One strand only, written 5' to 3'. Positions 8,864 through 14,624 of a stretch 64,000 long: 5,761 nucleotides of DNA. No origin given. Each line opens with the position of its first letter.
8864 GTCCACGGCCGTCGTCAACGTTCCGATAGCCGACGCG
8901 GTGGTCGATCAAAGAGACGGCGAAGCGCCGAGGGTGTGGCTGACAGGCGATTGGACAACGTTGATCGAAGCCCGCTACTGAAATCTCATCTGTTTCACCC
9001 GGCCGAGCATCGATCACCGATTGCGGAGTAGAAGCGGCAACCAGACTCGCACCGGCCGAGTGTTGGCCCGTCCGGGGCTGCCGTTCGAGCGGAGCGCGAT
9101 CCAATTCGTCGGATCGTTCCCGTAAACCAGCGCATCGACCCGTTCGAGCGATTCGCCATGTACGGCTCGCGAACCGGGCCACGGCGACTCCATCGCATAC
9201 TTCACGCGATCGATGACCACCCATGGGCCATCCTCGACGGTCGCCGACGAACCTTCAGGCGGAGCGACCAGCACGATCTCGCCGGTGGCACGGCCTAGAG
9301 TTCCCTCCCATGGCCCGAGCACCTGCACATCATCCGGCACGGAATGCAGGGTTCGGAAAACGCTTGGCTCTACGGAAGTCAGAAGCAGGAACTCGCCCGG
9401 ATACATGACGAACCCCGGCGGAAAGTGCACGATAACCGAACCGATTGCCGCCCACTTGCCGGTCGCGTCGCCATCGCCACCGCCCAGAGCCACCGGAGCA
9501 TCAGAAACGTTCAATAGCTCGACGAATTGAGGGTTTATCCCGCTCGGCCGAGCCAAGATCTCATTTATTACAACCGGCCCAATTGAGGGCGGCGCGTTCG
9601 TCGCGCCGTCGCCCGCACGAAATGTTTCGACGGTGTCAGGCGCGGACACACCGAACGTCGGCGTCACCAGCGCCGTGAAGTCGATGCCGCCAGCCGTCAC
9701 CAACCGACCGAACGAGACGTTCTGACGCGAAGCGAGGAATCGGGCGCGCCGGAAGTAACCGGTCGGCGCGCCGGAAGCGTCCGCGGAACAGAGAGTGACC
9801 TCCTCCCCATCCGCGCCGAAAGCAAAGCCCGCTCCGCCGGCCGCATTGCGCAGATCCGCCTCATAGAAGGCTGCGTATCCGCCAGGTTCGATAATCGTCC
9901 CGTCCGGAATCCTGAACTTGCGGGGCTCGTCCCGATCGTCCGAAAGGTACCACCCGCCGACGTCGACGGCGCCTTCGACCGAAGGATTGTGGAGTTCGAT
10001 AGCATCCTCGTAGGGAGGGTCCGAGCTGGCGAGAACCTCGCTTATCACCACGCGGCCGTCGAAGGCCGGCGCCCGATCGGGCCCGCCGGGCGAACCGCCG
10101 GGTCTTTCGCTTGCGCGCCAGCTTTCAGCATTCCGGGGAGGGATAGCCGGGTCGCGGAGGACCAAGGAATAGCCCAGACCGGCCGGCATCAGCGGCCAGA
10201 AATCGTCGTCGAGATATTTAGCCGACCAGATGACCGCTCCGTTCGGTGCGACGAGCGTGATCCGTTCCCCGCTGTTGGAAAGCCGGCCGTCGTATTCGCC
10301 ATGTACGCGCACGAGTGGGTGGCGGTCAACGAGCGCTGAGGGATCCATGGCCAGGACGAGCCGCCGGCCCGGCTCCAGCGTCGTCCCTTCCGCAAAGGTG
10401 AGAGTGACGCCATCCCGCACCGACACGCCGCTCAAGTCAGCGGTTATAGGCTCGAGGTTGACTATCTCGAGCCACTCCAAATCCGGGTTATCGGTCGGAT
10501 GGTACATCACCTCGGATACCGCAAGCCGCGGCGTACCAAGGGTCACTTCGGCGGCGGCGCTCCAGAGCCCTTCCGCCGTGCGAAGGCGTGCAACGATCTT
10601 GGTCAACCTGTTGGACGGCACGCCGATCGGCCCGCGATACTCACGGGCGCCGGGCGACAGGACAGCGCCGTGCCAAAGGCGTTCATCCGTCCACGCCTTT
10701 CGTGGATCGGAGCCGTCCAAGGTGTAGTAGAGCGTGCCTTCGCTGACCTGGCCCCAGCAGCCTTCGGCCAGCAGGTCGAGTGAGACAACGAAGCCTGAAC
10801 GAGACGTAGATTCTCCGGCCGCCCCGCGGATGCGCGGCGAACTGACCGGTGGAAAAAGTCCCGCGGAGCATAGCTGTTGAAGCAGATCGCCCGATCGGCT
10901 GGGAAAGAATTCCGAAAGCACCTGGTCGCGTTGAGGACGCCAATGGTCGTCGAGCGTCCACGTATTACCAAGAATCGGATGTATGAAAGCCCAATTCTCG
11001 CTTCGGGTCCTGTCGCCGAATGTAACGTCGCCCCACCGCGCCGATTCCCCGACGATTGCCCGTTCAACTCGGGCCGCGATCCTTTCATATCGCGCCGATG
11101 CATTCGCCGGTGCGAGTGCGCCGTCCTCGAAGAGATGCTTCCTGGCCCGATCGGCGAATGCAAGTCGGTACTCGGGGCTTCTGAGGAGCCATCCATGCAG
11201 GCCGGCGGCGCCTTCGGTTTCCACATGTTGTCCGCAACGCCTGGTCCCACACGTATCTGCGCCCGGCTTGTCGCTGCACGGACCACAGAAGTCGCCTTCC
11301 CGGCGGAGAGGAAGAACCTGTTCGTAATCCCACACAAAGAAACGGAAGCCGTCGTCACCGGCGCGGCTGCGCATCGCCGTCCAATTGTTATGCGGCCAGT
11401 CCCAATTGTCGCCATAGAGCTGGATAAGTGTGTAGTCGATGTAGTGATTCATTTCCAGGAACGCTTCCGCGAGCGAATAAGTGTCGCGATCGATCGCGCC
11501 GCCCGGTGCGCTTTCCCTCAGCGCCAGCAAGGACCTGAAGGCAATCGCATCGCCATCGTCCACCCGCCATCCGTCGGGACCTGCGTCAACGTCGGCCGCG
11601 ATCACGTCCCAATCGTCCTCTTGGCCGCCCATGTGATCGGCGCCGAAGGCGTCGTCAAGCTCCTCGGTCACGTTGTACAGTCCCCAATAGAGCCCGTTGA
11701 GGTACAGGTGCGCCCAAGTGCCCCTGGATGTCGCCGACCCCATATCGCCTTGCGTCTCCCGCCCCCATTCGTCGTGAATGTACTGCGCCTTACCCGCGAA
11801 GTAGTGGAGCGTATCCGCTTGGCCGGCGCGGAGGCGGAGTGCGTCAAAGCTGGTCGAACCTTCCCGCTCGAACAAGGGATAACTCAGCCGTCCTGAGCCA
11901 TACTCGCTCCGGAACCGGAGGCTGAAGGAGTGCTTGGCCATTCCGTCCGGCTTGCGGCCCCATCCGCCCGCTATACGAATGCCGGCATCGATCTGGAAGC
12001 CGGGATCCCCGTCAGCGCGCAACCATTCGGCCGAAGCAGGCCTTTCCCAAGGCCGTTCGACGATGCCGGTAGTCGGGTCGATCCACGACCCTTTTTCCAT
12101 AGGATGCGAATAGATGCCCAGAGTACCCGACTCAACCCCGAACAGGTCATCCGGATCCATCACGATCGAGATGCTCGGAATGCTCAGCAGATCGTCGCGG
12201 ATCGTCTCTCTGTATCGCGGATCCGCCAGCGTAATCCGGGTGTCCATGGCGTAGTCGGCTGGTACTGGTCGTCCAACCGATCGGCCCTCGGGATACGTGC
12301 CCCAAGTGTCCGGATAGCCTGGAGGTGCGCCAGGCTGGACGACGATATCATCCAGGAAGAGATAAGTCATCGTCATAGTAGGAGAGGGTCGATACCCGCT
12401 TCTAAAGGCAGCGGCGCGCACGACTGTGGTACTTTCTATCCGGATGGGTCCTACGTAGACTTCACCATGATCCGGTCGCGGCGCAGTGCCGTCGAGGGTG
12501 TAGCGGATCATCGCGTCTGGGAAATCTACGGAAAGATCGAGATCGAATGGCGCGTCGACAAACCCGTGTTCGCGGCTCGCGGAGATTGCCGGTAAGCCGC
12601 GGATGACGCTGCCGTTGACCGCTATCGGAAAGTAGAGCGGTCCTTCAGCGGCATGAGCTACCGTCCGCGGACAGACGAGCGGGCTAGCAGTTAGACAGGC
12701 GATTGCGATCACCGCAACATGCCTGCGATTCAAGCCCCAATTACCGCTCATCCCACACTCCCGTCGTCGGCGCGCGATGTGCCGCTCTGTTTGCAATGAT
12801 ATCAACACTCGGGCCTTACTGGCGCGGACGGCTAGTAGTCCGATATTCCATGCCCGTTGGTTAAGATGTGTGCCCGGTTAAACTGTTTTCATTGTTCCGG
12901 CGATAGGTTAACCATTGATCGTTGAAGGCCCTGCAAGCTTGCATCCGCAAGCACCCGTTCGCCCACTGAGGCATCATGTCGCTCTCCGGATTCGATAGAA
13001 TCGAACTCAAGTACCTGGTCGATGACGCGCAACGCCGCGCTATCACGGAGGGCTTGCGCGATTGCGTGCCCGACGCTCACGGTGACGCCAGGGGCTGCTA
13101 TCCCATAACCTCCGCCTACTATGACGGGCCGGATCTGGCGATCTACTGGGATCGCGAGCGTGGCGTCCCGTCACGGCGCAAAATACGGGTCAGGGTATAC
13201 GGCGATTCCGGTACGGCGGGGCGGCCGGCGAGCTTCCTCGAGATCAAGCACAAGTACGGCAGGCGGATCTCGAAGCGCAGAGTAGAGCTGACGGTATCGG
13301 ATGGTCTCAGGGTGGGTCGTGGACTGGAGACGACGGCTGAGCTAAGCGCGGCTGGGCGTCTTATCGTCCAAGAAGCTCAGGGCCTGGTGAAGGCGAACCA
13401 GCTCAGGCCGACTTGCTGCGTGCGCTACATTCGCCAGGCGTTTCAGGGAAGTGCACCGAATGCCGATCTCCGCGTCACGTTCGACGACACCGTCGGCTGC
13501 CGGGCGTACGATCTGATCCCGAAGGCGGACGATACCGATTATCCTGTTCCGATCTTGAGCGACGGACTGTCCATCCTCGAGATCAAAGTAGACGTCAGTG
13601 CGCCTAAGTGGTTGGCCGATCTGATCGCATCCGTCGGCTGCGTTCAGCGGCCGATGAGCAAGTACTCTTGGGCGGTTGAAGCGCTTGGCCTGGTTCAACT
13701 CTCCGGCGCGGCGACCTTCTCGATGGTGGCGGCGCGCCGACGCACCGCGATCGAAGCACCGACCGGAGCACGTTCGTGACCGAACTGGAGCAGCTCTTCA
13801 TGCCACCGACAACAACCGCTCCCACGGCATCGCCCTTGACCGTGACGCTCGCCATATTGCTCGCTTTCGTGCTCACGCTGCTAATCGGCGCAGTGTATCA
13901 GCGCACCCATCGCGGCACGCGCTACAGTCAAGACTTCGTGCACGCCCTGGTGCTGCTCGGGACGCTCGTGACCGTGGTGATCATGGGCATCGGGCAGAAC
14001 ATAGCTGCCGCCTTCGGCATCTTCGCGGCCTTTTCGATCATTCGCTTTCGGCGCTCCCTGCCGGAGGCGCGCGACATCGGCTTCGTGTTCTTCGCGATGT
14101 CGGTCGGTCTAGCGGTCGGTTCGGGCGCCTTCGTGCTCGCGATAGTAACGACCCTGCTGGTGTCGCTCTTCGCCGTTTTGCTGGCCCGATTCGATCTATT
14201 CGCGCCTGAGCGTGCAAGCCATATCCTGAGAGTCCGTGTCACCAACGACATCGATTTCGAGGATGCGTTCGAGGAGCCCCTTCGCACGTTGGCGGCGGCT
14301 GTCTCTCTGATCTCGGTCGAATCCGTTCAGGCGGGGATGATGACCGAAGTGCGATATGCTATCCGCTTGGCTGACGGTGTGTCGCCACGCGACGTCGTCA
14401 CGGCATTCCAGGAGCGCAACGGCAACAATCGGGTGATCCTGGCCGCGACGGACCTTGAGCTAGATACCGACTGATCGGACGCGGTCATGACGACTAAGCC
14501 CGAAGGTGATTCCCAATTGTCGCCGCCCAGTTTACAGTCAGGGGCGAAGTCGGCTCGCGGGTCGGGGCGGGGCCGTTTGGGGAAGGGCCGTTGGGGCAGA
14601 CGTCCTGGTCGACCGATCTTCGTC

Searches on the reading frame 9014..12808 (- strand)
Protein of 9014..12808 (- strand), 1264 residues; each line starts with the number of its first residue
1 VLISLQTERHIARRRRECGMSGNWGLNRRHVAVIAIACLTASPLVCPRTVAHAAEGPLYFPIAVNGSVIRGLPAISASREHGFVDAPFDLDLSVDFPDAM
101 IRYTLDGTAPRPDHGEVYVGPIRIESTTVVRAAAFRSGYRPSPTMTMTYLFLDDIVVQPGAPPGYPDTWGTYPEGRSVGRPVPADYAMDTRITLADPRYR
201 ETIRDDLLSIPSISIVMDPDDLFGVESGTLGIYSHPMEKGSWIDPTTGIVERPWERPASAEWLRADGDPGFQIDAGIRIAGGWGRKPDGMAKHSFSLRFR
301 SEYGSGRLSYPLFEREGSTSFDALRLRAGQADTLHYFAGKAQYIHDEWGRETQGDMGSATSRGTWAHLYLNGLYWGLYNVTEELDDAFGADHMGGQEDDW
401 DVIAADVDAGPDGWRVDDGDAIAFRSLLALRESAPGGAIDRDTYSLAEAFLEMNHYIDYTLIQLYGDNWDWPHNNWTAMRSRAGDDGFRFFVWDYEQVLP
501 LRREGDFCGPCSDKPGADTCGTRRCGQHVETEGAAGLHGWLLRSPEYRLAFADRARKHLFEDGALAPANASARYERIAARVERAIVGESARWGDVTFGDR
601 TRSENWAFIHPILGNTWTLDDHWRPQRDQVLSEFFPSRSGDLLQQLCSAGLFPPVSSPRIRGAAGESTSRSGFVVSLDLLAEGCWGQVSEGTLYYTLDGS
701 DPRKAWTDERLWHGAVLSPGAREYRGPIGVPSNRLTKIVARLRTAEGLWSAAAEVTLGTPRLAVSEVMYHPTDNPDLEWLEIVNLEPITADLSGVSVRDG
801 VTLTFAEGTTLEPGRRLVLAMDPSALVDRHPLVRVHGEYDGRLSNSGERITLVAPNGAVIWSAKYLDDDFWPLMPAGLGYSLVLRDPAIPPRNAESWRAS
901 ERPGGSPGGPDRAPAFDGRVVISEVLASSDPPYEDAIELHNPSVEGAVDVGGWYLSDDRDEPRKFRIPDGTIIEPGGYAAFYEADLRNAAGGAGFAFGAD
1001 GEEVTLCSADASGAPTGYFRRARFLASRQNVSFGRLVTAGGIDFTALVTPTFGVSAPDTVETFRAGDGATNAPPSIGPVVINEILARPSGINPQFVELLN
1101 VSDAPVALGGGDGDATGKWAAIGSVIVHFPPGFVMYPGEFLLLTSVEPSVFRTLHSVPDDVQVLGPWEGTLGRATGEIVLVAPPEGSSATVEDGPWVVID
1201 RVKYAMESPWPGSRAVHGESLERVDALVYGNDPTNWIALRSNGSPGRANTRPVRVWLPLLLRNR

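Call 63: search_protein_families(library=pfam, proteins=[window:9014-12808:-], max_evalue=0.00001)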
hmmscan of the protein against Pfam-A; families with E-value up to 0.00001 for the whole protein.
window:9014-12808:- (1264 aa): 4 families
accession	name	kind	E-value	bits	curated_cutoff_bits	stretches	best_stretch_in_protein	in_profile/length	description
PF00932.25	LTD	-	4.7e-33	114.3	34.3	2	918-1010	6-98/109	Lamin Tail Domain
PF13287.12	Fn3_assoc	-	3.1e-18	66.1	23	1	92-149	3-59/59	Fn3 associated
PF13290.12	CHB_HEX_C_1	-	1.2e-16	60.8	22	1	82-146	4-67/67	Chitobiase/beta-hexosaminidase C-terminal domain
PF08757.17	CotH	-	4.9e-16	59.6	23.8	1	291-596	12-299/322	CotH kinase protein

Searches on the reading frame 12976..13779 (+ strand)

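Call 64: search_protein_families(library=pfam, proteins=[window:12976-13779:+], max_evalue=0.00001)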
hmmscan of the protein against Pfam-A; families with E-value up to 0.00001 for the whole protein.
window:12976-13779:+ (267 aa): 1 family
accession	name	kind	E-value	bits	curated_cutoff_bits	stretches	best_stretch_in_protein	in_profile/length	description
PF09359.15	VTC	-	2.4e-36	125.9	23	1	8-237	2-234/235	VTC domain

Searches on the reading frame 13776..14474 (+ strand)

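Call 64: search_protein_families(library=pfam, proteins=[window:13776-14474:+], max_evalue=0.00001)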
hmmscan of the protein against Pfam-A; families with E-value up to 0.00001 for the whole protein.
window:13776-14474:+ (232 aa): 1 family
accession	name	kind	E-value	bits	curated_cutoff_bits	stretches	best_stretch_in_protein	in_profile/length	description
PF16316.10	DUF4956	-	1.5e-19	70.8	30.6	1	32-194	4-169/169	Domain of unknown function (DUF4956)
